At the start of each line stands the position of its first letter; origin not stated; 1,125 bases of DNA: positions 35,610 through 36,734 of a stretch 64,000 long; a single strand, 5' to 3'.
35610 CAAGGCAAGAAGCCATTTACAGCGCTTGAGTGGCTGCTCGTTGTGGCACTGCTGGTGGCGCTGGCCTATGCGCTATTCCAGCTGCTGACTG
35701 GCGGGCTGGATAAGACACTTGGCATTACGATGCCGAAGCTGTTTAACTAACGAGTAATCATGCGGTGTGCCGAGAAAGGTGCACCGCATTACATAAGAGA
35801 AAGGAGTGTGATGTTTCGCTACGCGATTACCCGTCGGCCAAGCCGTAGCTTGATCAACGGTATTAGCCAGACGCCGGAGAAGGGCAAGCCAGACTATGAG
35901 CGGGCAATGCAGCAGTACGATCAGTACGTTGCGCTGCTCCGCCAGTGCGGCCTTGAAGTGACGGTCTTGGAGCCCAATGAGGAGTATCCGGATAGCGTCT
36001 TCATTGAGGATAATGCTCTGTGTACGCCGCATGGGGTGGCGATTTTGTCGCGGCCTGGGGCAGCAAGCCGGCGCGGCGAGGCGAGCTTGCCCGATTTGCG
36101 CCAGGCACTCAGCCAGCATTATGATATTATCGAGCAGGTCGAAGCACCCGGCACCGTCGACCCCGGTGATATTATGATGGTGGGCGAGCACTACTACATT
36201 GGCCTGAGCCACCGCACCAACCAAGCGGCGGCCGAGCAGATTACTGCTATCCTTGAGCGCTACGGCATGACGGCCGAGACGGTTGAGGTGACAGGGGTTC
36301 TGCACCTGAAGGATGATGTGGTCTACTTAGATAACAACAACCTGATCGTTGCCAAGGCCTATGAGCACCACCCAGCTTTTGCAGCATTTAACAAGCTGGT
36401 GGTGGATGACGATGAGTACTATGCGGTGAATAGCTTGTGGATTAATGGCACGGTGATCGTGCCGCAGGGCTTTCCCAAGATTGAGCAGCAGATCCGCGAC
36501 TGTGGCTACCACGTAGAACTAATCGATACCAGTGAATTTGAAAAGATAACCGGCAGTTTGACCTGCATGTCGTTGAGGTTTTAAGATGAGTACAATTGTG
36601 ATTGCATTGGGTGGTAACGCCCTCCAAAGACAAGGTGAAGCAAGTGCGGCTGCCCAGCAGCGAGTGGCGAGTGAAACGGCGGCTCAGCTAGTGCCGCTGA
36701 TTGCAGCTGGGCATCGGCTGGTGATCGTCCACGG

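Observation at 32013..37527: DDAH-family amidinohydrolase inserted between arcD and arcC in the arginine deiminase operon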

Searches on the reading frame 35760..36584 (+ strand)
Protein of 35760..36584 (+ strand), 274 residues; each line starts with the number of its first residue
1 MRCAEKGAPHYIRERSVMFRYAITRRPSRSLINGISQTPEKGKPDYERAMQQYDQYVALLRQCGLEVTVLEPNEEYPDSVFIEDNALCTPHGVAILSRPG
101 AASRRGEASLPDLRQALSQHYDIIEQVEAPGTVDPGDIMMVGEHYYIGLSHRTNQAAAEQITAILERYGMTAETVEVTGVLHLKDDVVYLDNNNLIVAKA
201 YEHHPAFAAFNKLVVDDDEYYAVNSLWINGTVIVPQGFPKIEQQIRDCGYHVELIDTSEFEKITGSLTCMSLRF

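Call 3: search_protein_families(library=pfam, proteins=[window:35760-36584:+])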
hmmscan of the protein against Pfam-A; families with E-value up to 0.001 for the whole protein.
window:35760-36584:+ (274 aa): 2 families
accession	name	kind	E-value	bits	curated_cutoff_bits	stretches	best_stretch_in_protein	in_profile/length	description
PF19420.4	DDAH_eukar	-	2.6e-12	47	23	1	46-174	25-164/291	N,N dimethylarginine dimethylhydrolase, eukaryotic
PF02274.22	ADI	-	3.8e-09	36.5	22.8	1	77-177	122-230/377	Arginine deiminase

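Call 4: search_protein_families(library=ncbifam, proteins=[window:35760-36584:+])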
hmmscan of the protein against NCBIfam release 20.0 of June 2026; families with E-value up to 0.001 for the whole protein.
window:35760-36584:+ (274 aa): 7 families
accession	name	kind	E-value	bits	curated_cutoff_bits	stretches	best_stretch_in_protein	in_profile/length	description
NF045658.1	DiMArgaseDdah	equivalog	2.8e-94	315.6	450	1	18-274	1-254/254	dimethylargininase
NF045660.1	DiMthArgaseDdahStm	equivalog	4.5e-52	177.3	340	1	22-273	2-248/249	dimethylargininase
NF045659.1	DiMArgaseDdahMtb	equivalog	1.1e-15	57.6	300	1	44-272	50-281/283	dimethylargininase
NF052232.1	Arg_dihydro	equivalog_domain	2.7e-09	36.7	450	1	45-273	31-266/266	arginine dihydrolase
NF052231.1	bifunc_ArgZ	exception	2.1e-08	32.8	1025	1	45-273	33-268/696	bifunctional arginine dihydrolase/ornithine cyclodeaminase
NF046062.1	citrull_CtlX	equivalog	1.1e-05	24.7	334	1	46-129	36-126/299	citrulline utilization hydrolase CtlX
NF002381.0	PRK01388.1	subfamily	0.00012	21.2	414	0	77-174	154-255/405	arginine deiminase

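Call 5: find_homologous_proteins(query=window:35811-36584:+)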
Query window:35811-36584:+ (257 aa): 2544 proteins with E <= 0.001 among 3898 candidates; the best 120 are listed.
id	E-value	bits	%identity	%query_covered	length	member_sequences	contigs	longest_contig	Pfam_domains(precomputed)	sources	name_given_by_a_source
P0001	1.6e-145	501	86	100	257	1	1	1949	PF19420.6,PF02274.23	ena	-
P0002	1.4e-143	495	85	100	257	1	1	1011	PF19420.6,PF02274.23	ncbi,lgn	-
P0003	2.5e-141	487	84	100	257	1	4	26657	PF19420.6,PF02274.23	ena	-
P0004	1.7e-140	485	83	100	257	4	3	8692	PF19420.6,PF02274.23,PF26170.2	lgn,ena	-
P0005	1.1e-137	475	82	100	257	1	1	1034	PF19420.6,PF02274.23,PF26170.2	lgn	-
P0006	3.8e-137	474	82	100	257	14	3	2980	PF19420.6,PF02274.23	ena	-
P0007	5.4e-137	473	82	100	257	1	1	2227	PF19420.6,PF02274.23,PF26170.2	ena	-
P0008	1.0e-133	462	80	100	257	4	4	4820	PF19420.6,PF02274.23,PF26170.2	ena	-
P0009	1.1e-132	459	79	100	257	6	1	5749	PF19420.6,PF02274.23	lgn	-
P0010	1.6e-126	439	75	100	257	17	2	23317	PF19420.6,PF02274.23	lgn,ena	-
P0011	1.6e-124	432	79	100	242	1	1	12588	PF19420.6,PF02274.23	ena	-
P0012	7.6e-124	430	72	100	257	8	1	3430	PF19420.6,PF02274.23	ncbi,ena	-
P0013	5.8e-120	417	81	88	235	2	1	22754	PF19420.6,PF02274.23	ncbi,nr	ncbi:N(G),N(G)-dimethylarginine dimethylaminohydrolase [Candidatus Saccharibacteria bacterium]|nr:MA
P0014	1.5e-109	383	68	100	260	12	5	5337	PF19420.6,PF02274.23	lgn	-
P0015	4.4e-109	382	68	100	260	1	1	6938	PF19420.6,PF02274.23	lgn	-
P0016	2.4e-107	376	66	100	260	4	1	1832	PF19420.6,PF02274.23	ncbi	-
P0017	3.1e-102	359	63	100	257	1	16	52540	PF19420.6,PF02274.23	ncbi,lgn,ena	-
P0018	4.1e-95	336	58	100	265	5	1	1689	PF19420.6,PF02274.23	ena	-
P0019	4.6e-91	323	54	100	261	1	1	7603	PF19420.6,PF02274.23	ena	-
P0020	3.9e-88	313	55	100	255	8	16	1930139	PF19420.6,PF02274.23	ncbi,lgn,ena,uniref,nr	ncbi:dimethylarginine dimethylaminohydrolase family protein [Ignavigranum ruoffiae]|uniref:Dimethyla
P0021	5.4e-88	313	54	100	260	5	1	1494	PF19420.6,PF02274.23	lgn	-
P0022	7.5e-87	309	53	100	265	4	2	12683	PF19420.6,PF02274.23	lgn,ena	-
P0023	6.2e-86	306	53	100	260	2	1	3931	PF19420.6,PF02274.23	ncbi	-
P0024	2.7e-84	301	54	100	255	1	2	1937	PF19420.6,PF02274.23,PF26170.2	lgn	-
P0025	4.3e-84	300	55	100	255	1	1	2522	PF19420.6,PF02274.23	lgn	-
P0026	7.3e-84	299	53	100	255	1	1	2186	PF19420.6,PF02274.23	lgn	-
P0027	2.2e-83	298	55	100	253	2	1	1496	PF19420.6,PF02274.23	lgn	-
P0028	5.3e-83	296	53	100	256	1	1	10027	PF19420.6,PF02274.23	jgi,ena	-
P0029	7.4e-83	296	55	100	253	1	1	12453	PF19420.6,PF02274.23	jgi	-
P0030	8.5e-83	296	54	100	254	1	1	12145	PF19420.6,PF02274.23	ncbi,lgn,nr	ncbi:MAG: N(G),N(G)-dimethylarginine dimethylaminohydrolase [candidate division Zixibacteria bacteri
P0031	1.0e-82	295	55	100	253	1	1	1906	PF19420.6,PF02274.23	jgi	-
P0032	1.2e-82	295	55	100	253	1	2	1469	PF19420.6,PF02274.23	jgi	-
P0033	1.4e-82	295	51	100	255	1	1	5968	PF19420.6,PF02274.23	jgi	-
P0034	2.3e-82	294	53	100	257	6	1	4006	PF19420.6,PF02274.23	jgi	-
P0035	3.2e-82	294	51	100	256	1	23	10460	PF19420.6,PF02274.23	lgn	-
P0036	5.1e-82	293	52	100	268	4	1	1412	PF19420.6,PF02274.23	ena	-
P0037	6.6e-82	293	52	100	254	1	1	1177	PF19420.6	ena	-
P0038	7.2e-82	293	52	100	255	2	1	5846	PF19420.6,PF02274.23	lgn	-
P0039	8.0e-82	292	51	100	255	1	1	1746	PF19420.6,PF02274.23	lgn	-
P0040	1.1e-81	292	53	100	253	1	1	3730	PF19420.6,PF02274.23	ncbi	-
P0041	1.5e-81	292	51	100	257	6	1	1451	PF19420.6,PF02274.23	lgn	-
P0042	1.8e-81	291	53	100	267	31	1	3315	PF19420.6,PF02274.23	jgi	-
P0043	2.3e-81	291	52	100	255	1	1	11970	PF19420.6,PF02274.23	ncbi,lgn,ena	-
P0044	2.3e-81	291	52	100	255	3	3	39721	PF19420.6,PF02274.23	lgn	-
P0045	2.3e-81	291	51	100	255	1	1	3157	PF19420.6,PF02274.23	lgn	-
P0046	2.7e-81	291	52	100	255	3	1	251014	PF19420.6,PF02274.23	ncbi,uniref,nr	ncbi:dimethylarginine dimethylaminohydrolase family protein [Bacillus massiliigorillae]|uniref:dimet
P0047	3.0e-81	291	53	100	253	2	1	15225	PF19420.6,PF02274.23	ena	-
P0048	3.2e-81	290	52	100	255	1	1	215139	PF19420.6,PF02274.23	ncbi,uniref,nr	ncbi:N(G),N(G)-dimethylarginine dimethylaminohydrolase [Vagococcus sp. BWB3-3]|uniref:N(G),N(G)-dime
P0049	3.6e-81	290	52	100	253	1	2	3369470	PF19420.6,PF02274.23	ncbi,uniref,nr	ncbi:dimethylarginine dimethylaminohydrolase family protein [Pseudemcibacter aquimaris]|uniref:dimet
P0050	4.4e-81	290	52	100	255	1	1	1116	PF19420.6,PF02274.23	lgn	-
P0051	5.3e-81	290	53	100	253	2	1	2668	PF19420.6,PF02274.23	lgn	-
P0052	5.7e-81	290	52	100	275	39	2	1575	PF19420.6,PF02274.23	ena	-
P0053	5.8e-81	290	51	100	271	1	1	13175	PF19420.6,PF02274.23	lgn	-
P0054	8.2e-81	289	52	100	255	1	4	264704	PF19420.6,PF02274.23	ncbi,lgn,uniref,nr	ncbi:dimethylarginine dimethylaminohydrolase family protein [Mesobacillus zeae]|uniref:N(G),N(G)-dim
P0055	8.4e-81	289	52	100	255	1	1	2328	PF19420.6,PF02274.23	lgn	-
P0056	1.0e-80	289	53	100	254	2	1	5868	PF19420.6,PF02274.23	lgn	-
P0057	1.0e-80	289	53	100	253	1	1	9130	PF19420.6,PF02274.23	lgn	-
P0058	1.2e-80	289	52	100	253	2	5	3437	PF19420.6,PF02274.23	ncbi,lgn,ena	-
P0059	1.7e-80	288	53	100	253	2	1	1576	PF19420.6,PF02274.23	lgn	-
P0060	1.8e-80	288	51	100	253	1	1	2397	PF19420.6,PF02274.23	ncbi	-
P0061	1.8e-80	288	53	100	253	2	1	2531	PF19420.6,PF02274.23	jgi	-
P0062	1.8e-80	288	52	100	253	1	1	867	PF19420.6,PF02274.23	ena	-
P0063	2.3e-80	288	54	100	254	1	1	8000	PF19420.6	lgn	-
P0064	2.7e-80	287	52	100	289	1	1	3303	PF19420.6,PF02274.23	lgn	-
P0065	3.0e-80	287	51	100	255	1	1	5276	PF19420.6,PF02274.23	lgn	-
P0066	3.9e-80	287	51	100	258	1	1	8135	PF19420.6,PF02274.23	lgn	-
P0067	4.2e-80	287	52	100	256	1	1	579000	PF19420.6,PF02274.23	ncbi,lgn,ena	-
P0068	4.4e-80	287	52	100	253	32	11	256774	PF19420.6,PF02274.23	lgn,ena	-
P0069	5.6e-80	286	52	100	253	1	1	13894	PF19420.6,PF02274.23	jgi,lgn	-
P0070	5.7e-80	286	52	100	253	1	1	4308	PF19420.6,PF02274.23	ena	-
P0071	6.5e-80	286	53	100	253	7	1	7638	PF19420.6,PF02274.23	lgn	-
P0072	7.0e-80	286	51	100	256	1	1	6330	PF19420.6,PF02274.23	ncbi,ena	-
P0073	7.1e-80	286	51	100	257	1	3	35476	PF19420.6,PF02274.23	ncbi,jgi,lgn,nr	ncbi:MAG: arginine deiminase family protein [Candidatus Delongbacteria bacterium]|jgi:dimethylargini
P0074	7.8e-80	286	54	100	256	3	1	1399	PF19420.6,PF02274.23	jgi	-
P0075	9.8e-80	286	51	100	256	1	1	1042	PF19420.6,PF02274.23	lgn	-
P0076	1.5e-79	285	51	100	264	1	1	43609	PF19420.6,PF02274.23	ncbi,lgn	-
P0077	1.5e-79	285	52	100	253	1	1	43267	PF19420.6,PF02274.23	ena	-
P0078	1.6e-79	285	51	100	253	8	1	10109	PF19420.6,PF02274.23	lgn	-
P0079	2.3e-79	284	52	100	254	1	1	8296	PF19420.6,PF02274.23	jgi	jgi:dimethylargininase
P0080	2.8e-79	284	52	100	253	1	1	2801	PF19420.6,PF02274.23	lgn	-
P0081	3.2e-79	284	51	100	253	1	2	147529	PF19420.6,PF02274.23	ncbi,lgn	-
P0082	3.3e-79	284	50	100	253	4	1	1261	PF19420.6,PF02274.23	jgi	jgi:dimethylargininase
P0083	3.8e-79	284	52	100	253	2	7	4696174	PF19420.6,PF02274.23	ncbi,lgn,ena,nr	ncbi:MAG: hypothetical protein KDC85_02775 [Saprospiraceae bacterium]|nr:hypothetical protein [Sapro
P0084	4.3e-79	284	51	100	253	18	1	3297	PF19420.6,PF02274.23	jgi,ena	-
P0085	4.7e-79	283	51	100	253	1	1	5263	PF19420.6,PF02274.23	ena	-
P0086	5.0e-79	283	51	100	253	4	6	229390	PF19420.6,PF02274.23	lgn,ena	-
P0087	5.4e-79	283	50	100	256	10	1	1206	PF19420.6,PF02274.23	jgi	-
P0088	5.6e-79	283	52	100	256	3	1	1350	PF19420.6,PF02274.23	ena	-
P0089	6.2e-79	283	51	100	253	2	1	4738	PF19420.6,PF02274.23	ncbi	-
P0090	6.2e-79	283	52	100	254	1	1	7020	PF19420.6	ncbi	-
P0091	6.4e-79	283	55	95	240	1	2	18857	PF19420.6,PF02274.23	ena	-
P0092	7.0e-79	283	54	100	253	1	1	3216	PF19420.6,PF02274.23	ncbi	-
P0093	7.3e-79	283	55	95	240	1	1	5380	PF19420.6,PF02274.23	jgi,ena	-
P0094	8.1e-79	283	52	100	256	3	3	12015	PF19420.6,PF02274.23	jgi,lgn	jgi:dimethylargininase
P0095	8.3e-79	283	50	100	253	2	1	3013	PF19420.6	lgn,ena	-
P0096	8.4e-79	283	51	100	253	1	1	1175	PF19420.6,PF02274.23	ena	-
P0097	8.7e-79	283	52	100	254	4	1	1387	PF19420.6,PF02274.23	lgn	-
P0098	8.8e-79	283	50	100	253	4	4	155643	PF19420.6,PF02274.23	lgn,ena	-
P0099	9.5e-79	282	50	100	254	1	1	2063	PF19420.6,PF02274.23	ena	-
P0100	9.8e-79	282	51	100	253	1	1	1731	PF19420.6,PF02274.23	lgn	-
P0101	1.4e-78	282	51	100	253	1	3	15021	PF19420.6,PF02274.23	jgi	jgi:dimethylargininase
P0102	1.4e-78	282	51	100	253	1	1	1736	PF19420.6,PF02274.23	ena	-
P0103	1.5e-78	282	51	100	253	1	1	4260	PF19420.6,PF02274.23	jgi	jgi:dimethylargininase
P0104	1.5e-78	282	51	100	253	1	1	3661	PF19420.6,PF02274.23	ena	-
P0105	1.5e-78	282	51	100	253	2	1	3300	PF19420.6,PF02274.23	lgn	-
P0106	1.5e-78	282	53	100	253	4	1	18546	PF19420.6,PF02274.23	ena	-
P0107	1.6e-78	282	50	100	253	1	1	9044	PF19420.6,PF02274.23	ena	-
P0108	1.6e-78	282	50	100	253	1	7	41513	PF19420.6,PF02274.23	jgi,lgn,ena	-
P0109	1.9e-78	281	51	100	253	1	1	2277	PF19420.6,PF02274.23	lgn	-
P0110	1.9e-78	281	48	100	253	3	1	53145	PF19420.6,PF02274.23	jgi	-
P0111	2.2e-78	281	51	100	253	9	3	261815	PF19420.6,PF02274.23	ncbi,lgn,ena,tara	tara:strand:- start:46940 stop:47701 length:762 start_codon:yes stop_codon:yes gene_type:complete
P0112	2.2e-78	281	49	100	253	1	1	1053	PF19420.6,PF02274.23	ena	-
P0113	2.3e-78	281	50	100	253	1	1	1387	PF19420.6,PF02274.23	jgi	jgi:dimethylargininase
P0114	2.3e-78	281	53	100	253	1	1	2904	PF19420.6,PF02274.23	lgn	-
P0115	2.4e-78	281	52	100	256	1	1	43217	PF19420.6,PF02274.23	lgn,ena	-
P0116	2.5e-78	281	51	100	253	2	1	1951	PF19420.6,PF02274.23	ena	-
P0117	2.7e-78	281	52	100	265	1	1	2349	PF19420.6,PF02274.23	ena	-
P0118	2.7e-78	281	51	100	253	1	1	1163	PF19420.6,PF02274.23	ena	-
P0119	3.1e-78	281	50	100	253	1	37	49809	PF19420.6,PF02274.23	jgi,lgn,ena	jgi:dimethylargininase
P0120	3.2e-78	281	49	100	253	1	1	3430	PF19420.6,PF02274.23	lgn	-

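Call 10: find_related_loci(query=window:35811-36584:+, collection=genome_contigs, flank=6000)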
Query window:35811-36584:+ (257 aa) in genome_contigs; peptide patterns used: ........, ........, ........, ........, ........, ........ (x = any residue, [..] = any of these).
170 stretches matched a pattern; 75 encode a relative of the query (tblastn E <= 1e-3); 72 distinct loci.
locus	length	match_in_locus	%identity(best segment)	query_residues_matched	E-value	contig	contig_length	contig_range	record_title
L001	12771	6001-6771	99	1-257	5e-176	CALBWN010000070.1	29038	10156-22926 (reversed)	MAG TPA_asm: uncultured Candidatus Saccharibacteria bacterium isolate ERR589653_bin.94_CONCOCT_v1.1_MAG genome assembly,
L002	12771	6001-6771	98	1-257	6e-175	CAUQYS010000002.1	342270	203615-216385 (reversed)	MAG TPA_asm: uncultured Candidatus Saccharibacteria bacterium isolate ERR9968826_bin.8_MetaWRAP_v1.3_MAG genome assembly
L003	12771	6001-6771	98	1-257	6e-175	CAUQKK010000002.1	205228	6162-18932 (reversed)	MAG TPA_asm: uncultured Candidatus Saccharibacteria bacterium isolate ERR9968756_bin.24_MetaWRAP_v1.3_MAG genome assembl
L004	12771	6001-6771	98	1-257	7e-175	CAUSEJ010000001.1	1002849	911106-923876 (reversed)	MAG TPA_asm: uncultured Candidatus Saccharibacteria bacterium isolate ERR9968939_bin.37_MetaWRAP_v1.3_MAG genome assembl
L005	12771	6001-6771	98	1-257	3e-174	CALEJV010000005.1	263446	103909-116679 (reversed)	MAG TPA_asm: uncultured Candidatus Saccharibacteria bacterium isolate ERR1332591_bin.29_CONCOCT_v1.1_MAG genome assembly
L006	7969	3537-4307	98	1-257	2e-174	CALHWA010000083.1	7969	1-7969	MAG TPA_asm: uncultured Candidatus Saccharibacteria bacterium isolate ERR589623_bin.79_CONCOCT_v1.1_MAG genome assembly,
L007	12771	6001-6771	98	1-257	3e-174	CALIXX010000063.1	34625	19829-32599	MAG TPA_asm: uncultured Candidatus Saccharibacteria bacterium isolate ERR589649_bin.15_CONCOCT_v1.1_MAG genome assembly,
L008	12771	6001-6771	98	1-257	3e-174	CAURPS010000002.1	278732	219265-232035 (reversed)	MAG TPA_asm: uncultured Candidatus Saccharibacteria bacterium isolate ERR9969226_bin.21_MetaWRAP_v1.3_MAG genome assembl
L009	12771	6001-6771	98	1-257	2e-174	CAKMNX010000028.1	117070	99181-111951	TPA_asm: uncultured Candidatus Saccharibacteria bacterium isolate ERR3827327_bin.3_metaWRAP_v1.1_MAG genome assembly, co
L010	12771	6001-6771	97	1-257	3e-174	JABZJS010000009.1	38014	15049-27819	MAG: Candidatus Nanosynbacter sp. isolate JCVI_32_bin.57 NODE_500_length_38014_cov_103.970231, whole genome shotgun sequ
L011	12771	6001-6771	98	1-257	3e-174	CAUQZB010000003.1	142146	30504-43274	MAG TPA_asm: uncultured Candidatus Saccharibacteria bacterium isolate ERR9968775_bin.34_MetaWRAP_v1.3_MAG genome assembl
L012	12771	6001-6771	98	1-257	3e-174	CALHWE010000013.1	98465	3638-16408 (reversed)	MAG TPA_asm: uncultured Candidatus Saccharibacteria bacterium isolate ERR589639_bin.19_CONCOCT_v1.1_MAG genome assembly,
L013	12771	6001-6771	98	1-257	1e-174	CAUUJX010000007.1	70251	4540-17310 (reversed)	MAG TPA_asm: uncultured Candidatus Saccharibacteria bacterium isolate ERR10228887_bin.20_MetaWRAP_v1.3_MAG genome assemb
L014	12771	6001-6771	98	1-257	2e-174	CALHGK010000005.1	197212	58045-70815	MAG TPA_asm: uncultured Candidatus Saccharibacteria bacterium isolate ERR589640_bin.16_CONCOCT_v1.1_MAG genome assembly,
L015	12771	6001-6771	98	1-257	5e-174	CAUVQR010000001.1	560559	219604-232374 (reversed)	MAG TPA_asm: uncultured Candidatus Saccharibacteria bacterium isolate SRR23388460_bin.18_MetaWRAP_v1.3_MAG genome assemb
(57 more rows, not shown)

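Call 12: search_solved_structures(query=window:35811-36584:+, show_alignments=3, max_evalue=0.001)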
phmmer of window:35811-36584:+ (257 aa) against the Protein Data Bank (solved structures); distinct sequences matched with E-value up to 0.001: 12.
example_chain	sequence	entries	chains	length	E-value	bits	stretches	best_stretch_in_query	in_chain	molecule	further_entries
3rhy_A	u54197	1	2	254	8.1e-76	258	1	1-257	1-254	N(G),N(G)-dimethylarginine dimethylaminohydrolase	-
3bpb_A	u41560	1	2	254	2e-74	253.4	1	1-257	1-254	dimethylarginine dimethylaminohydrolase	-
1h70_A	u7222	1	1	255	2e-74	253.4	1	1-257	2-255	NG, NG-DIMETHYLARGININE DIMETHYLAMINOHYDROLASE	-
2c6z_A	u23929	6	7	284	3.2e-26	95.5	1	19-255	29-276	NG, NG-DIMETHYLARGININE DIMETHYLAMINOHYDROLASE 1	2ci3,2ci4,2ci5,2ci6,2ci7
2ci1_A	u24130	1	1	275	5.7e-25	91.4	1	19-254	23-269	NG, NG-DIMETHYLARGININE DIMETHYLAMINOHYDROLASE 1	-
2jai_A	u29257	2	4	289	1e-24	90.6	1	8-255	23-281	NG, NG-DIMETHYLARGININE DIMETHYLAMINOHYDROLASE 1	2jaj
7usz_A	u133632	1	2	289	1.1e-24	90.5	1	8-255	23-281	N(G),N(G)-dimethylarginine dimethylaminohydrolase 1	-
7ut0_A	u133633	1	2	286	1.2e-24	90.4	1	11-255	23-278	N(G),N(G)-dimethylarginine dimethylaminohydrolase 1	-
6szp_A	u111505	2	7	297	1.3e-24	90.2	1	11-255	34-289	N(G),N(G)-dimethylarginine dimethylaminohydrolase 1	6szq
3i2e_A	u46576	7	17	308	1.6e-24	90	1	11-255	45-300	N(G),N(G)-dimethylarginine dimethylaminohydrolase 1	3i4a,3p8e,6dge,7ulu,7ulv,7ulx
3p8p_A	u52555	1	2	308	2.8e-23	85.9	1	11-254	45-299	N(G),N(G)-dimethylarginine dimethylaminohydrolase 1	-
6jv0_A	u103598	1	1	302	0.00089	22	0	26-91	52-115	Sll1336 protein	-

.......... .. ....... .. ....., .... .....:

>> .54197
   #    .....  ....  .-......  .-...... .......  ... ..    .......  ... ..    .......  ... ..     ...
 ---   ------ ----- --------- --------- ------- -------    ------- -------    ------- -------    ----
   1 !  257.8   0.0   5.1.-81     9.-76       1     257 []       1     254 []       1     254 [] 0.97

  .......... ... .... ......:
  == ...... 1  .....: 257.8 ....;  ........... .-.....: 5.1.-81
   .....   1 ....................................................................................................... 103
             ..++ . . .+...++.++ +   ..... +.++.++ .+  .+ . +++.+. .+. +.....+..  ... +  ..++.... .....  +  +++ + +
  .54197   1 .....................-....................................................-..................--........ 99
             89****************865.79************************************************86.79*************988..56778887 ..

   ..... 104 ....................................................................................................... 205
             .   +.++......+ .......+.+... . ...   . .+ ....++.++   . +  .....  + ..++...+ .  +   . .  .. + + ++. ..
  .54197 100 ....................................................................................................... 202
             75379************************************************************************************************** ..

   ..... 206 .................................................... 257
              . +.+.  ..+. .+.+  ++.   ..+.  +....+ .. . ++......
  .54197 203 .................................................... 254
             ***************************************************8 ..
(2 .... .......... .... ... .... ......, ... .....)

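Call 14: find_encoding_contigs(protein=P0010, flank=6000, max_places=3)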
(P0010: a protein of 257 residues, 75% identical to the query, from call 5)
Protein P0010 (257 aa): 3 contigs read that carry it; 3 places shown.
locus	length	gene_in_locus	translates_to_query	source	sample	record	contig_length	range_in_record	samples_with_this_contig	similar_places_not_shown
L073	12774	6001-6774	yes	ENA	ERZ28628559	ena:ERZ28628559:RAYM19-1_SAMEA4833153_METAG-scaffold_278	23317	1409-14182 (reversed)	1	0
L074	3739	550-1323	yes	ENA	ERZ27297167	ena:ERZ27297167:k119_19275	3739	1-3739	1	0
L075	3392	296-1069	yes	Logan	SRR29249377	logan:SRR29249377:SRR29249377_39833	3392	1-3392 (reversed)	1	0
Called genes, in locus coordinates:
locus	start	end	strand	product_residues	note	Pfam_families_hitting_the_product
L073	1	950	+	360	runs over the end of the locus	PF03807:F420_oxidored (weak), PF02153:PDH_N, PF20463:PDH_C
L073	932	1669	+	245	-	PF02224:Cytidylate_kin, PF13189:Cytidylate_kin2 (faint), PF13671:AAA_33 (faint)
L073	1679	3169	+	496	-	PF00009:GTP_EFTU, PF01926:MMR_HSR1, PF02421:FeoB_N, PF04548:AIG1 (weak), PF01926:MMR_HSR1, PF02421:FeoB_N, PF00009:GTP_EFTU (weak), PF14714:KH_dom-like, +4 more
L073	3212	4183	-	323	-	PF08279:HTH_11 (faint), PF19187:HTH_PafC (weak), PF13280:WYL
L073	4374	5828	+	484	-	PF00044:Gp_dh_N, PF02800:Gp_dh_C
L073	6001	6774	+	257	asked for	PF19420:DDAH_eukar, PF02274:ADI (weak)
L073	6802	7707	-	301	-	-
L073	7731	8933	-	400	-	PF02492:cobW, PF07683:CobW_C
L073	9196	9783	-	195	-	PF13489:Methyltransf_23, PF13847:Methyltransf_31 (weak), PF08241:Methyltransf_11, PF08242:Methyltransf_12, PF13649:Methyltransf_25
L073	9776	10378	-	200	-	PF06475:Glycolipid_bind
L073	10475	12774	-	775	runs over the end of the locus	PF05787:PhoX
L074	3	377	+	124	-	?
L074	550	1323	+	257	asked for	PF19420:DDAH_eukar, PF02274:ADI (weak)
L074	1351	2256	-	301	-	-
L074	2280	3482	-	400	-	PF02492:cobW, PF07683:CobW_C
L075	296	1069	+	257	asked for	PF19420:DDAH_eukar, PF02274:ADI (weak)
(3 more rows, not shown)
